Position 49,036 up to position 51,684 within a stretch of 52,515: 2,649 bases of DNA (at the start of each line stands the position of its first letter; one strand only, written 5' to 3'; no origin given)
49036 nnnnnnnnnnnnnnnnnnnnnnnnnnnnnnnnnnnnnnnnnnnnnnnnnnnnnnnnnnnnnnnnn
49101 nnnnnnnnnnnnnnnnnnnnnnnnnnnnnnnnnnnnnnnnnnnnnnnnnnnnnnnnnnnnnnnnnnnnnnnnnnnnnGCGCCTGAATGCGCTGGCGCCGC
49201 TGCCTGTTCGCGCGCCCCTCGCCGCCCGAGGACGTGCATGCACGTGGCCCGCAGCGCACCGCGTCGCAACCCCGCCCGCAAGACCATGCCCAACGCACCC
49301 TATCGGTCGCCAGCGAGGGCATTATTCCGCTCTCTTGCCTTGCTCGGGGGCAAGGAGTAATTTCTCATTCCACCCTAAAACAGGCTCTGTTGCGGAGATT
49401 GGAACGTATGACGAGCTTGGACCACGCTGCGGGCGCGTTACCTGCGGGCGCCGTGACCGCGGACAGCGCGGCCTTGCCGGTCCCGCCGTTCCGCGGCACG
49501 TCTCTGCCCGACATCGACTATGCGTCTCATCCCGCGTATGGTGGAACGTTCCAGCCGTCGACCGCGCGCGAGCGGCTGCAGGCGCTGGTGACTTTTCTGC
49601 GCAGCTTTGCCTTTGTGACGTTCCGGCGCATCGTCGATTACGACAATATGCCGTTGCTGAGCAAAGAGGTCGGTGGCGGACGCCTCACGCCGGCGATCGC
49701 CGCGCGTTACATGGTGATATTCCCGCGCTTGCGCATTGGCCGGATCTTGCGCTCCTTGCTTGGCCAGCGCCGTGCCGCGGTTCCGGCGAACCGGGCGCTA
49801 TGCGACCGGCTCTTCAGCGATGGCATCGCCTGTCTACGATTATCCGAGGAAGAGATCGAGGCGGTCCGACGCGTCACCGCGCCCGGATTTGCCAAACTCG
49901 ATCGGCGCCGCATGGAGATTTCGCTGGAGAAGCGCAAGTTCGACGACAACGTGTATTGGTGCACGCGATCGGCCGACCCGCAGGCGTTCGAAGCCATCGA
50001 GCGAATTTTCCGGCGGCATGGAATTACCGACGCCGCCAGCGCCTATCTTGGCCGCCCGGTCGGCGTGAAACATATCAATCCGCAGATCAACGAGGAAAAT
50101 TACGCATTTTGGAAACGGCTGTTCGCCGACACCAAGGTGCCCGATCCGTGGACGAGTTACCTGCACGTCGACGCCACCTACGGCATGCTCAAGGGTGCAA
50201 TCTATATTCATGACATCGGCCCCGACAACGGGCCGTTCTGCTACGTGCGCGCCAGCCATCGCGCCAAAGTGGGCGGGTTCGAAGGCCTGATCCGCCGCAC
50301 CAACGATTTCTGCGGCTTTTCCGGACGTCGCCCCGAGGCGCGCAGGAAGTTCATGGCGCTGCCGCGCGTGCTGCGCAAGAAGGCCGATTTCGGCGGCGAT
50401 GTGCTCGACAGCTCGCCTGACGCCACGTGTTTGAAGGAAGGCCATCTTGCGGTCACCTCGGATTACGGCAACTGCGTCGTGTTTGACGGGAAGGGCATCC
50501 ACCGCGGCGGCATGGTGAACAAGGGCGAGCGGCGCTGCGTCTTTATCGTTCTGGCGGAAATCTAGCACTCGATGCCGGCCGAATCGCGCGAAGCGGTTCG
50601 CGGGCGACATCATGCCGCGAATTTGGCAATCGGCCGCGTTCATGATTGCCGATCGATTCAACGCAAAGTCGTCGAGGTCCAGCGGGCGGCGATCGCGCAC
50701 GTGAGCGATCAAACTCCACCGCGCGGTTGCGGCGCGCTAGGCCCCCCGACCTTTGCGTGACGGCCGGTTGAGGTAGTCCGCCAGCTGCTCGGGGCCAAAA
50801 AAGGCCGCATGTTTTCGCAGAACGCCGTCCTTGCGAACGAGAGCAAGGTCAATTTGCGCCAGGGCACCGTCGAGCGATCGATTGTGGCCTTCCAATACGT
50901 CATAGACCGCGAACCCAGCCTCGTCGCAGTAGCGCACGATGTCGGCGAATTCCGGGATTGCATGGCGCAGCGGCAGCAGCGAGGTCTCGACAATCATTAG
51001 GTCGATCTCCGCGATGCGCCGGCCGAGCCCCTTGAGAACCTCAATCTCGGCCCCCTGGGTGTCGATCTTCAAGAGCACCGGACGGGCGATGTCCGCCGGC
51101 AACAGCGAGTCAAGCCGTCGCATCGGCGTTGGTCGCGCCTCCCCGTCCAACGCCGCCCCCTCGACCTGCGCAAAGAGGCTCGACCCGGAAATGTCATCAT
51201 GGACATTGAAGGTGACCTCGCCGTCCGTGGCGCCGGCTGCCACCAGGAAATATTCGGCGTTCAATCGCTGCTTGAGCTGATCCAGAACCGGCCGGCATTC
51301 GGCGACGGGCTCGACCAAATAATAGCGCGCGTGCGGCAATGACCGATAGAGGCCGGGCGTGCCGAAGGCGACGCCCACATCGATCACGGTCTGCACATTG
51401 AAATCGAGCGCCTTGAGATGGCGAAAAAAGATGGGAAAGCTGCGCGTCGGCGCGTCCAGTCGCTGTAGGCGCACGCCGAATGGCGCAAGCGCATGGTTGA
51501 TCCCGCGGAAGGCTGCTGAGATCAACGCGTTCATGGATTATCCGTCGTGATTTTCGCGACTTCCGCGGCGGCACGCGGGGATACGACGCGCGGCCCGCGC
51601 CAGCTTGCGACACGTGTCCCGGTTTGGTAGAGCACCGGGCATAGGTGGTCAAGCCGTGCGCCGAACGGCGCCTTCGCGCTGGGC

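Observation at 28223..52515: Nonulosonic-acid glycan locus with an unusually dense and mixed set of tailoring enzymes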

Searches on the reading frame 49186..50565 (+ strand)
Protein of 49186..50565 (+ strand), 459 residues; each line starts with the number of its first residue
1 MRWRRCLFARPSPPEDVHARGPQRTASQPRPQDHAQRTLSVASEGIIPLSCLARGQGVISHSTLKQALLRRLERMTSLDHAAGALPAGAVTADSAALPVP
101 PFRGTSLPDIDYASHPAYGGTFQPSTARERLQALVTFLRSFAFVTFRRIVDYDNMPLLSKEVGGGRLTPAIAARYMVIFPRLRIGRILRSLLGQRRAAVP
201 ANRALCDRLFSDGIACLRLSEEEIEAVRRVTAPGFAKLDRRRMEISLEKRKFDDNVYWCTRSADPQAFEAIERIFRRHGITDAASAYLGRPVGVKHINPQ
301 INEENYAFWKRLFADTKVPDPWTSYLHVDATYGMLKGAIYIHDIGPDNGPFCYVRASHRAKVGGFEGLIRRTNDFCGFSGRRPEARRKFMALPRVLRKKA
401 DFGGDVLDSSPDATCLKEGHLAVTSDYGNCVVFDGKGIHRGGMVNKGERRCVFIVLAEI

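Call 6: search_protein_families(library=pfam, proteins=[window:49186-50565:+], max_evalue=0.001)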
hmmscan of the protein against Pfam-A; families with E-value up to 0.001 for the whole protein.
window:49186-50565:+ (459 aa): 1 family
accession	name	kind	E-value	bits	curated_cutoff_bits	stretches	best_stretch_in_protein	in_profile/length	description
PF05721.19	PhyH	-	0.0001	23.1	22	1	279-450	70-212/213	Phytanoyl-CoA dioxygenase (PhyH)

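Call 8: search_protein_families(library=ncbifam, proteins=[window:49186-50565:+], max_evalue=0.001)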
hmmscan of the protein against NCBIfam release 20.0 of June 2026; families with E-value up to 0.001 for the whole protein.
window:49186-50565:+ (459 aa): 0 families

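Call 10: find_encoding_contigs(protein=window:49186-50565:+, flank=10000, max_places=6)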
Protein window:49186-50565:+ (459 aa): no gene with exactly this product is on record in the collection.

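Call 56: search_protein_families(library=pfam, proteins=[window:49408-50565:+], max_evalue=0.01)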
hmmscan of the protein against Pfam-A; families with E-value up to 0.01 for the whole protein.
window:49408-50565:+ (385 aa): 1 family
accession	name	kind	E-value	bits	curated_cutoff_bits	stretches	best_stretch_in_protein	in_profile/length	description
PF05721.19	PhyH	-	6.9e-05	23.6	22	1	205-376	70-212/213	Phytanoyl-CoA dioxygenase (PhyH)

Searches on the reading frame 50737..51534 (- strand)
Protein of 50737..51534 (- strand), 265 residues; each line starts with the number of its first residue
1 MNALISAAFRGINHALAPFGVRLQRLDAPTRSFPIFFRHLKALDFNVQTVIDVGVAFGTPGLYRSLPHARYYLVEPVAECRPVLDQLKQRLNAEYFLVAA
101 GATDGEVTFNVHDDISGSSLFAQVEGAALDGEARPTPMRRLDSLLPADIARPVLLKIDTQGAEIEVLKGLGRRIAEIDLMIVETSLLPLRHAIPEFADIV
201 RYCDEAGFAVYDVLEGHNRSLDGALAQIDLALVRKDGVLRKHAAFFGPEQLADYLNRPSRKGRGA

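Call 6: search_protein_families(library=pfam, proteins=[window:50737-51534:-], max_evalue=0.001)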
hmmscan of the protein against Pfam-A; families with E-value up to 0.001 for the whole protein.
window:50737-51534:- (265 aa): 2 families
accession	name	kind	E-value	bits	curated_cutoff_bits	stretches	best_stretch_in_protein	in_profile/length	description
PF05050.19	Methyltransf_21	-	1.2e-14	55.3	22.7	1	52-208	1-171/173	Methyltransferase FkbM domain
PF05575.17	V_cholerae_RfbT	-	0.00082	19.2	27.9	0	48-168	81-208/286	Vibrio cholerae RfbT protein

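Call 9: find_encoding_contigs(protein=window:50737-51534:-, flank=10000, max_places=6)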
Protein window:50737-51534:- (265 aa): no gene with exactly this product is on record in the collection.

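Call 21: search_protein_families(library=ncbifam, proteins=[window:50737-51534:-], max_evalue=0.0001)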
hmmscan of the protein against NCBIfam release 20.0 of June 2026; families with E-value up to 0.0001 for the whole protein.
window:50737-51534:- (265 aa): 1 family
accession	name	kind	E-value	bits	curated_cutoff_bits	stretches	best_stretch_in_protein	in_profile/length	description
TIGR01444.1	fkbM_fam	subfamily_domain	2.5e-17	63.7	37.7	1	49-183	1-141/143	FkbM family methyltransferase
